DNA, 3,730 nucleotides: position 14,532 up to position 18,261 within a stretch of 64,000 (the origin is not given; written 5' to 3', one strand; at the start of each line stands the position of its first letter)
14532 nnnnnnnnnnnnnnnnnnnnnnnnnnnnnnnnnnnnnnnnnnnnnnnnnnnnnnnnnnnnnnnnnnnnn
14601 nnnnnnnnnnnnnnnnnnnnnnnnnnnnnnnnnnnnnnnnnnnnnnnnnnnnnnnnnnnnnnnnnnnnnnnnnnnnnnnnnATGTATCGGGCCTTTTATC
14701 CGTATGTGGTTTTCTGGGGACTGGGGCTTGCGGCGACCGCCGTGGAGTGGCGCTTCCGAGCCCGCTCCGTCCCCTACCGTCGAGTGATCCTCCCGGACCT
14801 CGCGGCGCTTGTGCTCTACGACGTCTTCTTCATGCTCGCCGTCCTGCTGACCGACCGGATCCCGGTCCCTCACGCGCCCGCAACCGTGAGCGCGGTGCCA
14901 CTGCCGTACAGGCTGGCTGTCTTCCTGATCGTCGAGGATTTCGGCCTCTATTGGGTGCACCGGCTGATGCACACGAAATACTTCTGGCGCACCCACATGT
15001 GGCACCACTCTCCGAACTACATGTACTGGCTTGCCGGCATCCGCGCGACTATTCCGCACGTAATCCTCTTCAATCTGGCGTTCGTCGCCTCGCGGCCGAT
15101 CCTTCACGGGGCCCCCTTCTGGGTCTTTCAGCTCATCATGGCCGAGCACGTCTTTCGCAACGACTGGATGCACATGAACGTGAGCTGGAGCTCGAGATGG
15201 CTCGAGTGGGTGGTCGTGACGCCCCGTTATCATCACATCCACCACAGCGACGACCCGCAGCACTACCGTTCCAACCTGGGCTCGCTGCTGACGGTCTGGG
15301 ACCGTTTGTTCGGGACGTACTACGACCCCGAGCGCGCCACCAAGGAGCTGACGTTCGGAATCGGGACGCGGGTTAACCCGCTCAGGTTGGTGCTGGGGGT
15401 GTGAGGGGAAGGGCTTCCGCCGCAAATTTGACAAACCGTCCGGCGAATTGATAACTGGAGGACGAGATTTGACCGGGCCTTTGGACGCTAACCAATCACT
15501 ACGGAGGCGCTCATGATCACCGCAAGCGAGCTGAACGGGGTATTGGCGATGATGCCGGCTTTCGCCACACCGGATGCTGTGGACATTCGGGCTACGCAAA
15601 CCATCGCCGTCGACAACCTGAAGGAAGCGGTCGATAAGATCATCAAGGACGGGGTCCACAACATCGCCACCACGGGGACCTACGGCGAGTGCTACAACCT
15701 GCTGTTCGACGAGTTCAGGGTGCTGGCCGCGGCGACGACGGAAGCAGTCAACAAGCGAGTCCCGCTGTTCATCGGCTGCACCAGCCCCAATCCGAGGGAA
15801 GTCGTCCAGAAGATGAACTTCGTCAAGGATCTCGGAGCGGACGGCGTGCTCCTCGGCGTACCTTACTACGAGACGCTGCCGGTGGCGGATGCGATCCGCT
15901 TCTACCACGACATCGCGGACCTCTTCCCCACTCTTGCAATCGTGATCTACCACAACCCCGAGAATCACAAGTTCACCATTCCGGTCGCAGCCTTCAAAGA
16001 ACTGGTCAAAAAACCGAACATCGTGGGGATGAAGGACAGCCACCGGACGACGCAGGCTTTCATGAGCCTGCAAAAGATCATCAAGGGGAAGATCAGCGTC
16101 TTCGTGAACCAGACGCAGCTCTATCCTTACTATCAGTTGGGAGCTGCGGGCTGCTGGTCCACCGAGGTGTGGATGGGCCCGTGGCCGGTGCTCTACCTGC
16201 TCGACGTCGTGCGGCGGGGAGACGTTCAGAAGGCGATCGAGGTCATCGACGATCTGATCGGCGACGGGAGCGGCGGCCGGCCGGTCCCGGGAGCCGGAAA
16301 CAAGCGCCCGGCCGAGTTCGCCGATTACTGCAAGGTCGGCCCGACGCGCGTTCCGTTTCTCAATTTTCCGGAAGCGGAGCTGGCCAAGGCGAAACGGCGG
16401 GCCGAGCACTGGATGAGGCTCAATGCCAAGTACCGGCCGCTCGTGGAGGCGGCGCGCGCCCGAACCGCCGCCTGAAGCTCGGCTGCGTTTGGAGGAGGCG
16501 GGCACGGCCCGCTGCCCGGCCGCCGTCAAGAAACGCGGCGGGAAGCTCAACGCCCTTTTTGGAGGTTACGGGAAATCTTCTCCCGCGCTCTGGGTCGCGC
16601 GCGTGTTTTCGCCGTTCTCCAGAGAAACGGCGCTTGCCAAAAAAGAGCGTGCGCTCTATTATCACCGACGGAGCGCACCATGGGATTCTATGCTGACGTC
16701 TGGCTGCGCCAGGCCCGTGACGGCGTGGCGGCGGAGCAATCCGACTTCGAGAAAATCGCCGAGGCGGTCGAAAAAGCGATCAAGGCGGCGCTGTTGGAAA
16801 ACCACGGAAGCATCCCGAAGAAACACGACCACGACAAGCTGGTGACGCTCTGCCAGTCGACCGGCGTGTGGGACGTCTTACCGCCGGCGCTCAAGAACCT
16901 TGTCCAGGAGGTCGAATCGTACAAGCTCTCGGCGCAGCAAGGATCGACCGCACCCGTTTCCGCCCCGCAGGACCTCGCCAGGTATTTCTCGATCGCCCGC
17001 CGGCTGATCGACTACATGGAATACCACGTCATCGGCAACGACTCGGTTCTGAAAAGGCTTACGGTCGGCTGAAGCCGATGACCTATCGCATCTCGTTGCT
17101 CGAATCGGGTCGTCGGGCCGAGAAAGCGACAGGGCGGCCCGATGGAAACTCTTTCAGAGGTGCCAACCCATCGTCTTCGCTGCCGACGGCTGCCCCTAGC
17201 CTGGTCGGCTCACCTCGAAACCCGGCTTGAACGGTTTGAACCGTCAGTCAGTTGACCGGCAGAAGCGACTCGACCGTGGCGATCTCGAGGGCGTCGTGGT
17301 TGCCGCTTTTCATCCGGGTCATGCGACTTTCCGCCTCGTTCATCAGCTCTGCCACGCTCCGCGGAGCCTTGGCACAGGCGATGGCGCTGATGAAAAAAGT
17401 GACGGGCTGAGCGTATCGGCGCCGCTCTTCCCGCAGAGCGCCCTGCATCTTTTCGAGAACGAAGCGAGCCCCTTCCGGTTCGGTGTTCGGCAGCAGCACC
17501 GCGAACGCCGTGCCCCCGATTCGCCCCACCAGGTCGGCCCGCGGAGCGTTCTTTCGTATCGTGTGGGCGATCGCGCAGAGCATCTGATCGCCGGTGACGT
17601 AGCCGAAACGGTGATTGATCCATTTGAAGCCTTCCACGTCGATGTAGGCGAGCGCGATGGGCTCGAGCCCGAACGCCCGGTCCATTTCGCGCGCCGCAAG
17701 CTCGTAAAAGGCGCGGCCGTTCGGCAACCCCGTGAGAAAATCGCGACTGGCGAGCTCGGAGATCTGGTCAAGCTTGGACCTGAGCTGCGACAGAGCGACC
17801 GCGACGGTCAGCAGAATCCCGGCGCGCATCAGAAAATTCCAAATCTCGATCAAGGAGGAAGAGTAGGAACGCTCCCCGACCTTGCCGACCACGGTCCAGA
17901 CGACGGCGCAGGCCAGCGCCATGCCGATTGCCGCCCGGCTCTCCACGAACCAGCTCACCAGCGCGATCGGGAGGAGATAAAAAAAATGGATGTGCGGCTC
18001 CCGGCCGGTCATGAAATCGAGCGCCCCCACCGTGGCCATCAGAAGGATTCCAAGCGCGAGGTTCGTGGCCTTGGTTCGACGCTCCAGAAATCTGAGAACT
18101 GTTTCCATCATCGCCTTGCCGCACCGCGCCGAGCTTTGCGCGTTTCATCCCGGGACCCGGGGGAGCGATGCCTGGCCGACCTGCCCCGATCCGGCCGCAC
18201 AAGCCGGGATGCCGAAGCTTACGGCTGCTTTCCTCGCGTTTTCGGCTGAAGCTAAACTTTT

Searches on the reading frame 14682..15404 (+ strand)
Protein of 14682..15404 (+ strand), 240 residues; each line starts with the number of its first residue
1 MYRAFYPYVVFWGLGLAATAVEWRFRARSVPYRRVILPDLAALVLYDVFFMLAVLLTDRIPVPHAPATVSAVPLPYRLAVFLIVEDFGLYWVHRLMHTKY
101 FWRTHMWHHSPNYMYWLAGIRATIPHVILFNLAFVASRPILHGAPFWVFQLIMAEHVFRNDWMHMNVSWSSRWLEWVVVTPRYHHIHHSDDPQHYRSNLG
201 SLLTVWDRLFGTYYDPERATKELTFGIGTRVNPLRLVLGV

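Call 3: search_protein_families(library=pfam, proteins=[window:14682-15404:+], max_evalue=0.01)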
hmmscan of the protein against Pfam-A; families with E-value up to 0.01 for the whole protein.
window:14682-15404:+ (240 aa): 1 family
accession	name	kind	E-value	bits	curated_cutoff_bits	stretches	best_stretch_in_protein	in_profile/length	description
PF04116.19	FA_hydroxylase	-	1.3e-25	90.8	31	1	79-212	2-132/132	Fatty acid hydroxylase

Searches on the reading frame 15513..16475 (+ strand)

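Call 3: search_protein_families(library=pfam, proteins=[window:15513-16475:+], max_evalue=0.01)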
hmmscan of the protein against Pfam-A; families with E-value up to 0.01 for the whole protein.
window:15513-16475:+ (320 aa): 1 family
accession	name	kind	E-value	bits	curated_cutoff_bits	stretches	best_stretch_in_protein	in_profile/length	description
PF00701.28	DHDPS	-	2.1e-27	96.1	22.1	1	27-244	15-232/289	Dihydrodipicolinate synthetase family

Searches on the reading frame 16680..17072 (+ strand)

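Call 48: search_protein_families(library=pfam, proteins=[window:16680-17072:+], max_evalue=0.001)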
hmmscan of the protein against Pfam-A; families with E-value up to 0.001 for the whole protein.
window:16680-17072:+ (130 aa): 1 family
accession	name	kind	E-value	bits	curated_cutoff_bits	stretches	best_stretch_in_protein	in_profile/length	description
PF05168.19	HEPN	-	6.6e-08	33.2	22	1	28-114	33-115/117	HEPN domain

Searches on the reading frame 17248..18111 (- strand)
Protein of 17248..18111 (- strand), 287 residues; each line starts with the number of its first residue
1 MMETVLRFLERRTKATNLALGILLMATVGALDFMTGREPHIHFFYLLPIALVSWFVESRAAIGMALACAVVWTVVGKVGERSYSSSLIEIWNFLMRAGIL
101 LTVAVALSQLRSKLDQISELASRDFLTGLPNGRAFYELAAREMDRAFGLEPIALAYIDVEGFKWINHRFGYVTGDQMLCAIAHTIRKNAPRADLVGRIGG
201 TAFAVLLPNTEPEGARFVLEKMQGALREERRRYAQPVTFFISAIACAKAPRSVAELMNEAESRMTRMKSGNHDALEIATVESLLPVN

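Call 48: search_protein_families(library=pfam, proteins=[window:17248-18111:-], max_evalue=0.001)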
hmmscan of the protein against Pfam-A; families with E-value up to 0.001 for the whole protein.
window:17248-18111:- (287 aa): 1 family
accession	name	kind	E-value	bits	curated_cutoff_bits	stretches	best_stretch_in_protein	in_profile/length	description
PF00990.26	GGDEF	-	7.8e-26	91.2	23.8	1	121-270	1-157/161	Diguanylate cyclase, GGDEF domain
